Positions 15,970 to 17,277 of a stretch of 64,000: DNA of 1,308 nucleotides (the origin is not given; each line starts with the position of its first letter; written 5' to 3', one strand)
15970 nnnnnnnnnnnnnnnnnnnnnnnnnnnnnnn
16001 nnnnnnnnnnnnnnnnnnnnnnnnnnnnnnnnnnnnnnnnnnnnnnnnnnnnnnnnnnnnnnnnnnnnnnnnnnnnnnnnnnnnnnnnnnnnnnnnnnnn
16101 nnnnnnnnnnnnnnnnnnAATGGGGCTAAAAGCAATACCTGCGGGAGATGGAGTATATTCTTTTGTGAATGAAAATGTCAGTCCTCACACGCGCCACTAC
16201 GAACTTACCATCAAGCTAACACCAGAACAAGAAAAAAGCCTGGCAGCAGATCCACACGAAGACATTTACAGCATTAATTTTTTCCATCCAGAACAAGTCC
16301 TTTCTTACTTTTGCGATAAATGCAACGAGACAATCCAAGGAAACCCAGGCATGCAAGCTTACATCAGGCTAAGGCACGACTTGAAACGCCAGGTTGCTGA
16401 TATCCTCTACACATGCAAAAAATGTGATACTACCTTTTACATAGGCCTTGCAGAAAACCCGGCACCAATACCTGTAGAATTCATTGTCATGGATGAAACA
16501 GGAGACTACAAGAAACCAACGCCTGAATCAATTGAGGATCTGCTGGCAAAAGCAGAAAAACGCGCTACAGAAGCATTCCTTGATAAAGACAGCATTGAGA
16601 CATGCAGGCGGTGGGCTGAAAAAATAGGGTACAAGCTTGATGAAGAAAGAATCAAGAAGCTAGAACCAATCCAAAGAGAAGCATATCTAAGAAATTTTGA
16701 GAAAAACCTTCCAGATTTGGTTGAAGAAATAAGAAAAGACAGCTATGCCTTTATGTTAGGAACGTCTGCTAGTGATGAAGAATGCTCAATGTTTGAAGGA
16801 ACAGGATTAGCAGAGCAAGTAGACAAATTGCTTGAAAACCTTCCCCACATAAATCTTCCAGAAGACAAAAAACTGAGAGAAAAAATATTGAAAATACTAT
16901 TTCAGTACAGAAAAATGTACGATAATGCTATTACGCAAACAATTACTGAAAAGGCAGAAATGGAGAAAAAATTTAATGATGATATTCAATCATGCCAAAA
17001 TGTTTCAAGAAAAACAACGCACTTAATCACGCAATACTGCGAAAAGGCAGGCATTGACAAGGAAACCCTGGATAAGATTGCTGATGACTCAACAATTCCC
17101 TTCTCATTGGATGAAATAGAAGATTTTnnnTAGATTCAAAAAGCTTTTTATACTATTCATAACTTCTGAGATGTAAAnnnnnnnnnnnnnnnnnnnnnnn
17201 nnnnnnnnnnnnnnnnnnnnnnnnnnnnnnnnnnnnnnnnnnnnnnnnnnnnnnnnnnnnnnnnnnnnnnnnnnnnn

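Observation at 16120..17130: Unknown zinc-ribbon protein inserted and translationally coupled between ftsZ1 and secE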

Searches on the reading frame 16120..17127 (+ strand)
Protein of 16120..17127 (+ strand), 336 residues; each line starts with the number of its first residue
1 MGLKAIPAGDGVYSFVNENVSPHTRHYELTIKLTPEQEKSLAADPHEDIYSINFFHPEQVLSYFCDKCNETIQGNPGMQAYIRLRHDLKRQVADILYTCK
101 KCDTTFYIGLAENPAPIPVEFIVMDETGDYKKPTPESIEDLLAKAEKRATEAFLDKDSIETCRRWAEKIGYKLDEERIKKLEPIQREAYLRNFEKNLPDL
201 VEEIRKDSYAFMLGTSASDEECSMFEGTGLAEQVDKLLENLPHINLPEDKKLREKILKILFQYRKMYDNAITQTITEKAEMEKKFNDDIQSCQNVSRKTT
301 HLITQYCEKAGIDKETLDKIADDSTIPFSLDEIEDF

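Call 3: search_protein_families(library=pfam, proteins=[window:16120-17127:+], max_evalue=1)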
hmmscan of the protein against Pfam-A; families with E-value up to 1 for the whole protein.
window:16120-17127:+ (336 aa): 7 families
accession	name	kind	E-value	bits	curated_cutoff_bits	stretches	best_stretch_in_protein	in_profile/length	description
PF14260.11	zf-C4pol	-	0.0024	18.5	28.9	1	62-103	10-50/70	C4-type zinc-finger of DNA polymerase delta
PF18439.7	zf_UBZ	-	0.019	15.1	25.6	1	62-73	2-13/32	Ubiquitin-Binding Zinc Finger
PF04032.22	Rpr2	-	0.033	14.9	29.3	1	57-102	40-89/90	RNAse P Rpr2/Rpp21/SNM1 subunit domain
PF24485.1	zf-C2H2_DHX34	-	0.048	14.1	27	1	62-72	1-11/25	DHX34-like, C2H2-type zinc finger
PF12095.13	CRR7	-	0.16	12.8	25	0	281-308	40-67/84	Protein CHLORORESPIRATORY REDUCTION 7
PF05205.17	COMPASS-Shg1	-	0.18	13.1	24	1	230-290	36-98/102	COMPASS (Complex proteins associated with Set1p) component shg1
PF23107.1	Zf-C2H2_ZNF451_C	-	0.2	12.7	30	1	61-106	1-48/59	Two consecutive Zinc fingers C2H2 type, ZNF451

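Call 4: search_protein_families(library=ncbifam, proteins=[window:16120-17127:+], max_evalue=1)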
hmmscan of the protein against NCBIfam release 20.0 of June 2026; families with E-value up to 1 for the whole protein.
window:16120-17127:+ (336 aa): 2 families
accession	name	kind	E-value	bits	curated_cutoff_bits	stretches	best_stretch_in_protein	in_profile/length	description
NF003045.0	PRK03954.1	equivalog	0.079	13.1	162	1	59-103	61-100/121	ribonuclease P protein component 4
NF041499.3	MobP3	subfamily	0.35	10.4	150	0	146-287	156-280/315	MobP3 family relaxase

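Call 5: search_solved_structures(query=window:16120-17127:+, max_evalue=10)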
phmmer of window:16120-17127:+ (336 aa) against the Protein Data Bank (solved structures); distinct sequences matched with E-value up to 10: 0.

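Call 6: find_homologous_proteins(query=window:16120-17127:+, max_evalue=0.001)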
Query window:16120-17127:+ (336 aa): 10 proteins with E <= 0.001 among 1784 candidates.
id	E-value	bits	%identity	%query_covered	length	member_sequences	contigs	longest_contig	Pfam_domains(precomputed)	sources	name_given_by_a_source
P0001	3.0e-206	702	93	100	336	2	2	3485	-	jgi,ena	-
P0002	4.3e-141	488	72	93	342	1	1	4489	-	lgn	-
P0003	1.3e-139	483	69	97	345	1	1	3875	-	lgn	-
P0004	4.9e-122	426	62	99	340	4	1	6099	-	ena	-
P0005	1.8e-116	407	59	100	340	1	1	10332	-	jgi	-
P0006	2.5e-116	407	59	95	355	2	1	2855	-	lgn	-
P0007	3.4e-116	406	60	95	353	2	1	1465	-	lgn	-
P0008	2.3e-80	289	46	99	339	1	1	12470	-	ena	-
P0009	9.7e-52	195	48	65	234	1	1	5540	-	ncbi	ncbi:MAG: hypothetical protein QW666_03130 [Candidatus Woesearchaeota archaeon]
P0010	4.0e-40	156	33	90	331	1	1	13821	-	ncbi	-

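Call 8: find_encoding_contigs(protein=P0010, flank=6000, max_places=3)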
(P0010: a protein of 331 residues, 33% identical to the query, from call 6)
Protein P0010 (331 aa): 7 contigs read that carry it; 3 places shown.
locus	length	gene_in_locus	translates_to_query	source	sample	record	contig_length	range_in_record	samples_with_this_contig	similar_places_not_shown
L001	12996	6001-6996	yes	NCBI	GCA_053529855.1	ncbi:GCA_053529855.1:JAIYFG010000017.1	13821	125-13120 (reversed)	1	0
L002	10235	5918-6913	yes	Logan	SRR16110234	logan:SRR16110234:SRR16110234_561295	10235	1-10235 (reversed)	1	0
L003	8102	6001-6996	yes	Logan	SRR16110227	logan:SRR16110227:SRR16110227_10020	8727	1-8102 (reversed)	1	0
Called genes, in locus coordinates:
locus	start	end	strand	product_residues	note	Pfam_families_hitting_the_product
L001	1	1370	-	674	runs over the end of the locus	-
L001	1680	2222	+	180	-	PF05014:Nuc_deoxyrib_tr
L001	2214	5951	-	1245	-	PF00270:DEAD, PF04851:ResIII, PF22527:DEXQc_Suv3, PF14890:Intein_splicing, PF14528:LAGLIDADG_3, PF20470:HTH_61 (weak), PF21280:Helicase_dom4_arc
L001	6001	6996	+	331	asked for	-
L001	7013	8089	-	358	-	PF00348:polyprenyl_synt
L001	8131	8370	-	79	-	-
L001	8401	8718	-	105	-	PF07883:Cupin_2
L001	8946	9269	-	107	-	PF02635:DsrE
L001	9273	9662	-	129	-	PF03625:DUF302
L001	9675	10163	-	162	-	-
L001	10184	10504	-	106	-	PF01022:HTH_5, PF12802:MarR_2 (weak), PF12840:HTH_20, PF13412:HTH_24 (weak)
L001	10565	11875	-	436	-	PF08495:FIST, PF10442:FIST_C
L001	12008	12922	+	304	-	PF01063:Aminotran_4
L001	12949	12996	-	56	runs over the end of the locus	?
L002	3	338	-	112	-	?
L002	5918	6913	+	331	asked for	-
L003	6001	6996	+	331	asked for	-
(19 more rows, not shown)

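Call 9: find_encoding_contigs(protein=P0008, flank=6000, max_places=3)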
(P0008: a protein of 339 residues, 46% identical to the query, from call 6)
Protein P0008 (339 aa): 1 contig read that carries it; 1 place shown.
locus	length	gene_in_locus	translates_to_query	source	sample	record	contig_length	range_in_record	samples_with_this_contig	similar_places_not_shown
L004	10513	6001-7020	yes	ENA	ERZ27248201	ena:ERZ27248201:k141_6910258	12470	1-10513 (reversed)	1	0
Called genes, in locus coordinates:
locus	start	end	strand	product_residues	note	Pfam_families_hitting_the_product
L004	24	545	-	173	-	-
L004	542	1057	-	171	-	-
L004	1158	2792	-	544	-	PF00118:Cpn60_TCP1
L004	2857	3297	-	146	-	-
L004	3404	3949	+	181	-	PF00406:ADK (faint), PF01712:dNK (faint), PF13189:Cytidylate_kin2, PF13207:AAA_17, PF13238:AAA_18, PF01202:SKI (faint), PF02224:Cytidylate_kin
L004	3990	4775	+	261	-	PF00254:FKBP_C (weak), PF22199:FKBP26_IF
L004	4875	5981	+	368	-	PF00091:Tubulin, PF12327:FtsZ_C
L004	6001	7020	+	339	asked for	-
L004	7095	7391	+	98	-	PF00584:SecE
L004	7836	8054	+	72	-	-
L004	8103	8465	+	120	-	-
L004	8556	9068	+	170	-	PF03439:Spt5-NGN, PF00467:KOW (weak)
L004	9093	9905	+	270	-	-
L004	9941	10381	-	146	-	-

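Call 10: find_encoding_contigs(protein=P0005, flank=6000, max_places=3)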
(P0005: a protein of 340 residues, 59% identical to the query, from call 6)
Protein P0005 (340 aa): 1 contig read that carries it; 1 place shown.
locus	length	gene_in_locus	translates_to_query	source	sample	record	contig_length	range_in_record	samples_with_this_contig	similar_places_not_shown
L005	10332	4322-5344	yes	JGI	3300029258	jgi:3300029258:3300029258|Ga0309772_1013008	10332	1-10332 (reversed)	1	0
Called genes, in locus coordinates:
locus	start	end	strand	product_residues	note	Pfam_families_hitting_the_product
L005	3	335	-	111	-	?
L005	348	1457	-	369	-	PF00561:Abhydrolase_1 (faint), PF12146:Hydrolase_4 (weak)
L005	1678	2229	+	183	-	PF00406:ADK (weak), PF01712:dNK (faint), PF02224:Cytidylate_kin (faint), PF07931:CPT (faint), PF13189:Cytidylate_kin2, PF13207:AAA_17, PF13238:AAA_18, PF13671:AAA_33 (faint)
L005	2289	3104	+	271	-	PF00254:FKBP_C, PF22199:FKBP26_IF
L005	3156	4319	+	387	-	PF00091:Tubulin, PF12327:FtsZ_C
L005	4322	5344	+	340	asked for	-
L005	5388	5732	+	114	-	PF00584:SecE (weak)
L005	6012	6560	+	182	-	PF03439:Spt5-NGN, PF00467:KOW (weak)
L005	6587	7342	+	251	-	PF03946:Ribosomal_L11_N, PF00298:Ribosomal_L11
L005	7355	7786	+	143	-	-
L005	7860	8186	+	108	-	-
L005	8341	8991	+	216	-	-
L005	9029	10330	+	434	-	?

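Call 11: search_protein_representatives(protein=window:16120-17127:+)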
Query: 336 residues. Proteins with E-value up to 0.001 (for the whole library): 78; up to 1e-10: 67; up to 1e-30: 30. The best 78 are listed.
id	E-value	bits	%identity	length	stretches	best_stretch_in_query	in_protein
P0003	4.0e-140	483.4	72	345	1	9-335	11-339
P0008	7.2e-81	288.7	47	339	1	5-335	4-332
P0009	3.1e-52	194.6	48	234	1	115-335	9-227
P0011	3.2e-46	174.8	35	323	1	45-335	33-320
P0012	4.7e-45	171.0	36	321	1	30-318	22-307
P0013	6.4e-45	170.5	34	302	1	36-318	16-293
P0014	7.8e-45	170.2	34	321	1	52-332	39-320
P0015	1.6e-43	165.9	35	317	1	30-329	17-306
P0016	4.2e-42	161.3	34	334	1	25-300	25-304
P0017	9.9e-42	160.0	39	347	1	54-319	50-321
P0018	3.6e-41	158.2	41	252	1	33-264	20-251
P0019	5.3e-41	157.6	35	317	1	48-311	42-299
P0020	2.1e-40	155.7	37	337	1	23-322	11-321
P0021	8.7e-40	153.6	34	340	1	30-327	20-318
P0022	6.1e-39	150.9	38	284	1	48-320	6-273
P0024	8.3e-39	150.4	37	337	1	43-323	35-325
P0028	3.1e-36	142.0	34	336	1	42-333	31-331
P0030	6.4e-36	140.9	37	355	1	25-322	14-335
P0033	3.9e-33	131.8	32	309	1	30-317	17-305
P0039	1.4e-29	120.1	32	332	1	27-315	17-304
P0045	5.2e-27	111.7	30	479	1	51-318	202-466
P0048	9.1e-25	104.3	34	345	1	30-268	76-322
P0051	1.9e-21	93.4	26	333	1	51-321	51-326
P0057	2.8e-18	83.0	29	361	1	44-284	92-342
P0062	1.3e-16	77.5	27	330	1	49-292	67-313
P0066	6.8e-16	75.1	28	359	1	49-282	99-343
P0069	1.6e-12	64.1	26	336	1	51-288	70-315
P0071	3.3e-12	63.0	33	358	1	49-294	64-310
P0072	2.1e-11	60.4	27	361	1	17-269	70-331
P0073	2.3e-11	60.3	29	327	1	53-280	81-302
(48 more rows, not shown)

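Call 12: find_encoding_contigs(protein=P0009, flank=6000, max_places=3)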
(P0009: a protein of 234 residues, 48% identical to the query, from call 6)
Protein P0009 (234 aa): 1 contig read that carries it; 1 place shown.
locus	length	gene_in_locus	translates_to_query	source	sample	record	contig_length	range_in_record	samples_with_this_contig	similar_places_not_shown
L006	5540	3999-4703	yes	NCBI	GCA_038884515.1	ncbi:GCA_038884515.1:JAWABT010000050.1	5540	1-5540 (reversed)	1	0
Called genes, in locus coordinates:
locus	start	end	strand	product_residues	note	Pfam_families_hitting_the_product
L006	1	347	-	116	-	?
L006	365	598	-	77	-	-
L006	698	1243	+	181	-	PF00406:ADK (weak), PF02224:Cytidylate_kin (weak), PF13189:Cytidylate_kin2, PF13207:AAA_17, PF13238:AAA_18, PF13671:AAA_33 (faint), PF01202:SKI (faint), PF02224:Cytidylate_kin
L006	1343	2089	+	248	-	PF00254:FKBP_C (weak), PF22199:FKBP26_IF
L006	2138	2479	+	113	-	-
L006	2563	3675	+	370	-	PF00091:Tubulin, PF12327:FtsZ_C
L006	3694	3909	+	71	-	-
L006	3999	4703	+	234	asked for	-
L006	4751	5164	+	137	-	PF00584:SecE (weak)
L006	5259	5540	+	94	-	PF03439:Spt5-NGN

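Call 13: find_encoding_contigs(protein=P0004, flank=6000, max_places=3)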
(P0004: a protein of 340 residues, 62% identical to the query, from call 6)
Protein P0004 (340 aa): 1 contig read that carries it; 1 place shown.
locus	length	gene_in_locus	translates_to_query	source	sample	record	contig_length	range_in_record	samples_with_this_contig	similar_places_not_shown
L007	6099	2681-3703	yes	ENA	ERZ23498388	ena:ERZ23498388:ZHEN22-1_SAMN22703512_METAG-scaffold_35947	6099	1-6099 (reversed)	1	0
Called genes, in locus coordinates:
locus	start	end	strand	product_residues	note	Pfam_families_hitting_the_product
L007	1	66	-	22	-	?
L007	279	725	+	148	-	PF13189:Cytidylate_kin2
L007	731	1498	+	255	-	PF00254:FKBP_C, PF22199:FKBP26_IF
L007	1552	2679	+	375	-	PF00091:Tubulin, PF12327:FtsZ_C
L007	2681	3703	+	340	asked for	-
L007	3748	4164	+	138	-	PF00584:SecE (weak)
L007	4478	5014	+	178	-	PF03439:Spt5-NGN, PF00467:KOW (weak)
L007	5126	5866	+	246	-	PF03946:Ribosomal_L11_N, PF00298:Ribosomal_L11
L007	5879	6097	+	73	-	?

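Call 19: find_related_loci(query=A2, collection=genome_contigs, flank=6000)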
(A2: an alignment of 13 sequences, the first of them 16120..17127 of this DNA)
Query A2 (336 aa) in genome_contigs; peptide patterns used: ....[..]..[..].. (x = any residue, [..] = any of these).
3 stretches matched a pattern, but none encodes a relative of the query by tblastn (E <= 1e-3).

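Call 20: find_related_loci(query=A2, collection=metagenome_contigs, flank=6000)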
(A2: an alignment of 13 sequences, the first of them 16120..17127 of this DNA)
Query A2 (336 aa) in metagenome_contigs; peptide patterns used: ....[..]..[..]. (x = any residue, [..] = any of these).
149 stretches matched a pattern; 7 encode a relative of the query (tblastn E <= 1e-3); 7 distinct loci.
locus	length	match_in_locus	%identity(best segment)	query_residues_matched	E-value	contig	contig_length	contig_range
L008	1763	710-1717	93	1-336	0e+0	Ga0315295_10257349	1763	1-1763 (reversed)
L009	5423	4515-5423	58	2-301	2e-107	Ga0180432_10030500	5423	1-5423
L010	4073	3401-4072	45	3-228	4e-52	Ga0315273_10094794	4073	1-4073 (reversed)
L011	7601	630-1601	35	29-328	9e-45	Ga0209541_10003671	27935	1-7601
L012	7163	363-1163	33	45-305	1e-33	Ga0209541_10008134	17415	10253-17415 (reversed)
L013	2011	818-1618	30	45-305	1e-26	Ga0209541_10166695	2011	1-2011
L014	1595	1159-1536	40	29-152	9e-26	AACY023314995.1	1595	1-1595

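Call 24: predict_structure(alignment_id=A1)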
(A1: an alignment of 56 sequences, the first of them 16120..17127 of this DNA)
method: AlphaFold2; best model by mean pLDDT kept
length: 336 residues; sequences in the alignment: 56
mean_pLDDT: 93.4   pTM: 0.79
mean pLDDT of the five models: 93.4, 93.2, 93.1, 92.5, 92.5
residues with pLDDT >= 90: 290; 70-90: 28; 50-70: 16; < 50: 2
segments of 3 or more residues with pLDDT < 50: none
pLDDT, mean of each block of 10 residues (from residue 1): 89 88 76 96 91 96 96 98 92 97 96 96 98 98 98 97 98 98 98 98 97 69 91 98 97 98 96 94 97 97 95 94 83 61
secondary structure, 60 per line:
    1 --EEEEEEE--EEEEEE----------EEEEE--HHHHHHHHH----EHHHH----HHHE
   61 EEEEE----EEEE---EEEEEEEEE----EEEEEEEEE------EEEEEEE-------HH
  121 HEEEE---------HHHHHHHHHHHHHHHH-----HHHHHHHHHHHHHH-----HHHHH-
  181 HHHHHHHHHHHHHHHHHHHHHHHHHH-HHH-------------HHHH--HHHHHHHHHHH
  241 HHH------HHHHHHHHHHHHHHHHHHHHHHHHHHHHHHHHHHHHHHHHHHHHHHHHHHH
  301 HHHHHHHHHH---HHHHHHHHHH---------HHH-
elements in order: E3-9 E12-17 E28-32 H35-43 H49-52 E60-65 E70-73 E77-85 E90-98 E105-111 E122-125 H135-150 H156-169 H175-179 H181-206 H224-227 H230-243 H250-310 H314-323

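Call 30: find_homologous_proteins(query=A1, max_evalue=0.00001)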
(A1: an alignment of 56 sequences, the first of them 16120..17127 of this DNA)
Query A1 (56 sequences) (336 aa, profile of the alignment): 11 proteins with E <= 0.00001 among 6967 candidates.
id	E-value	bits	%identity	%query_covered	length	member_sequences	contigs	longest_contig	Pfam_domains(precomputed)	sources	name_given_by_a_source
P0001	1.5e-108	381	93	100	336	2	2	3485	-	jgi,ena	-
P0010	7.2e-108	378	33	90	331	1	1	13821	-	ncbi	-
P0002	4.6e-106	372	72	93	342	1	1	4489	-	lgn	-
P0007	6.4e-104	365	60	95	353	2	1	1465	-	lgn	-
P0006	5.5e-103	362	59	95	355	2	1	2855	-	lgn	-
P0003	2.0e-102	360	69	97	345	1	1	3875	-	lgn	-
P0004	5.5e-101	356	62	99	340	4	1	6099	-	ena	-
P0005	1.5e-96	341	59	100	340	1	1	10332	-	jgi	-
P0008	7.2e-94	332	46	99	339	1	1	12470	-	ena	-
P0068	1.5e-62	230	25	65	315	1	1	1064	-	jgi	-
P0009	2.4e-59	219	48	65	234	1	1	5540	-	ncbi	ncbi:MAG: hypothetical protein QW666_03130 [Candidatus Woesearchaeota archaeon]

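Call 31: find_encoding_contigs(protein=P0011, flank=6000, max_places=2)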
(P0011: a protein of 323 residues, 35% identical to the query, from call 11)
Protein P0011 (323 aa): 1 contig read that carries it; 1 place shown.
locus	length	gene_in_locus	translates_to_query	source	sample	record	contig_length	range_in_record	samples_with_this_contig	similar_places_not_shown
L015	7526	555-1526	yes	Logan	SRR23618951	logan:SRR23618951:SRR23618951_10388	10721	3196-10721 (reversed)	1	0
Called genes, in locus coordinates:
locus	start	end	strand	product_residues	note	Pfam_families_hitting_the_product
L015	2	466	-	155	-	?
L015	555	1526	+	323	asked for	-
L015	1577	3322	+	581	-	PF00890:FAD_binding_2, PF01266:DAO (weak), PF01494:FAD_binding_3 (faint), PF03486:HI0933_like (faint), PF07992:Pyr_redox_2 (faint), PF02910:Succ_DH_flav_C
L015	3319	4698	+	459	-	PF00206:Lyase_1, PF10415:FumaraseC_C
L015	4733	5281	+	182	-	-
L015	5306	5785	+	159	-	PF00383:dCMP_cyt_deam_1, PF14437:MafB19-deam (weak)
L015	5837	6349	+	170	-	-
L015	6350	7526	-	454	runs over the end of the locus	PF00364:Biotin_lipoyl, PF01597:GCV_H (weak), PF25917:BSH_RND (faint), PF25984:BSH_YknX (faint), PF25997:BSH_YhbJ, PF00198:2-oxoacid_dh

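Call 33: find_encoding_contigs(protein=P0020, flank=6000, max_places=2)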
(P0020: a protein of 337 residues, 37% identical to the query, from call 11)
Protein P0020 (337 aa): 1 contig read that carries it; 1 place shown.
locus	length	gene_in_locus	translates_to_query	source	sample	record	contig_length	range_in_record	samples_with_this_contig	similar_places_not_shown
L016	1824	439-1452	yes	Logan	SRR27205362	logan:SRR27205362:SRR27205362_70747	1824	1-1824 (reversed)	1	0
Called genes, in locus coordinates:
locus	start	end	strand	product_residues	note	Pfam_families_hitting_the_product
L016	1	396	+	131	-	?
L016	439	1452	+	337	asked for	-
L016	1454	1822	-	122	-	?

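Call 34: find_encoding_contigs(protein=P0033, flank=6000, max_places=2)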
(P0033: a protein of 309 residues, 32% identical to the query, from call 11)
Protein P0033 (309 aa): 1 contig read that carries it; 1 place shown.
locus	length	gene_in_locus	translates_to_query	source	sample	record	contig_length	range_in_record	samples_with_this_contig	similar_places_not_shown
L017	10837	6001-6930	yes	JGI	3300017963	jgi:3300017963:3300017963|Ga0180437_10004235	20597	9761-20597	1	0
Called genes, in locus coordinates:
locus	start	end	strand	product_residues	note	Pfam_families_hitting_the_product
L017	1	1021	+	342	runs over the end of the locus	-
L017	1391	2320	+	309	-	PF02661:Fic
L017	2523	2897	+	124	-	-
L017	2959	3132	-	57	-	-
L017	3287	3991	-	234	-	-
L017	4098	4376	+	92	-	-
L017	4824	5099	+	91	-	-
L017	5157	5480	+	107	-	-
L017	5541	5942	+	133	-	PF00072:Response_reg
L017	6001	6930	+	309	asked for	-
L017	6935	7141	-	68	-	PF03966:Trm112p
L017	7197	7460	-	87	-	-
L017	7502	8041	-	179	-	PF02502:LacAB_rpiB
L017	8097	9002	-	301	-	PF01040:UbiA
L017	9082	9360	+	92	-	-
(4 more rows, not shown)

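Call 35: find_encoding_contigs(protein=P0051, flank=6000, max_places=2)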
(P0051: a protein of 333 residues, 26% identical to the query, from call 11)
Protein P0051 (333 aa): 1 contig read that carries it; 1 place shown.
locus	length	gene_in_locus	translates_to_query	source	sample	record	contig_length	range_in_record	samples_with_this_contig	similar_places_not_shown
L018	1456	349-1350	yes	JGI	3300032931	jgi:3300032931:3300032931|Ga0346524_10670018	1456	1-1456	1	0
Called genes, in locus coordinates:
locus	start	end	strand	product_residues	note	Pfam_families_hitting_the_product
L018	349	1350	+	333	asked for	-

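Call 37: fold_search(model_id=the predicted structure, library=pdb)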
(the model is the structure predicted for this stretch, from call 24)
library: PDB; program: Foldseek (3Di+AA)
matches with E <= 10: 382; with E <= 0.001: 0
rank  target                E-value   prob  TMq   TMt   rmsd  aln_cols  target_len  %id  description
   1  8xca_A                1.7e-01  0.10  0.14  0.08  24.9       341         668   11  Cryo-EM structure of Cas12o1, crRNA and target DNA complex (released 2024-12-11)
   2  8xcc_A                2.9e-01  0.11  0.15  0.11  27.8       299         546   11  Cryo-EM structure of Cas12o1 (E100K), crRNA and target DNA complex (released 2024-12-11)
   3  1yqf_A                3.2e-01  0.07  0.10  0.16  20.3       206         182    9  Hypothetical protein from leishmania major unknown function sequence homologue to human p32 protein (released 2005-02-22)
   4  8tme_C                5.6e-01  0.07  0.11  0.11  19.9       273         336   11  Cryo-EM structure of CorA in complex with conformation-specific synthetic antibody C18 and 100 uM MgCl2, State MG0.1-1 (released 2025-02-12)
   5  8tmn_E                6.0e-01  0.06  0.14  0.14  23.6       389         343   10  Cryo-EM structure of magnesium depleted CorA in complex with conformation-specific synthetic antibody C18, State MGD-1 (released 2025-02-12)
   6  2y6o                  7.4e-01  0.06  0.10  0.11  14.0       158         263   13  Crystal structure of EphA4 kinase domain in complex with Dasatinib. (released 2011-11-02)
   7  8tmc_A                8.3e-01  0.06  0.12  0.11  22.6       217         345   12  Cryo-EM structure of CorA in complex with conformation-specific synthetic antibody C12 and 20 mM MgCl2, State MG20-2 (released 2025-02-12)
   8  5svc_C                8.8e-01  0.10  0.10  0.17  12.1       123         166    9  Mechanism of ATP-Dependent Acetone Carboxylation, Acetone Carboxylase nucleotide-free structure (released 2017-08-09)
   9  6ozs_A                9.3e-01  0.10  0.10  0.13  13.3        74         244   14  Crystal structure of Mus musculus (Mm) Endonuclease V in complex with a 23mer RNA oligo containing an inosine after a  (released 2019-09-04)
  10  2iub_I                9.3e-01  0.06  0.11  0.11  23.2       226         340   10  Crystal structure of a divalent metal ion transporter CorA at 2.9 A resolution. (released 2006-08-03)
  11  8tmi_E                9.3e-01  0.04  0.10  0.10  22.6       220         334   12  Cryo-EM structure of CorA in complex with conformation-specific synthetic antibody C18 and 100 uM MgCl2, State MG0.1-2 (released 2025-02-12)
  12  4twn                  9.3e-01  0.03  0.09  0.10  14.5       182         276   12  Human EphA3 Kinase domain in complex with Birb796 (released 2015-05-13)
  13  7ko2_B                9.8e-01  0.04  0.11  0.07  20.9       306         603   12  Restraining state of near full-length Hsp70 DnaK (released 2021-09-15)
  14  7svl_D                1.0e+00  0.05  0.08  0.04  16.8       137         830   10  DPP9 IN COMPLEX WITH LIGAND ICeD-2 (released 2022-10-05)
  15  2y6m                  1.0e+00  0.04  0.09  0.10  14.3       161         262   14  Crystal structure of EphA4 kinase domain (released 2011-11-02)
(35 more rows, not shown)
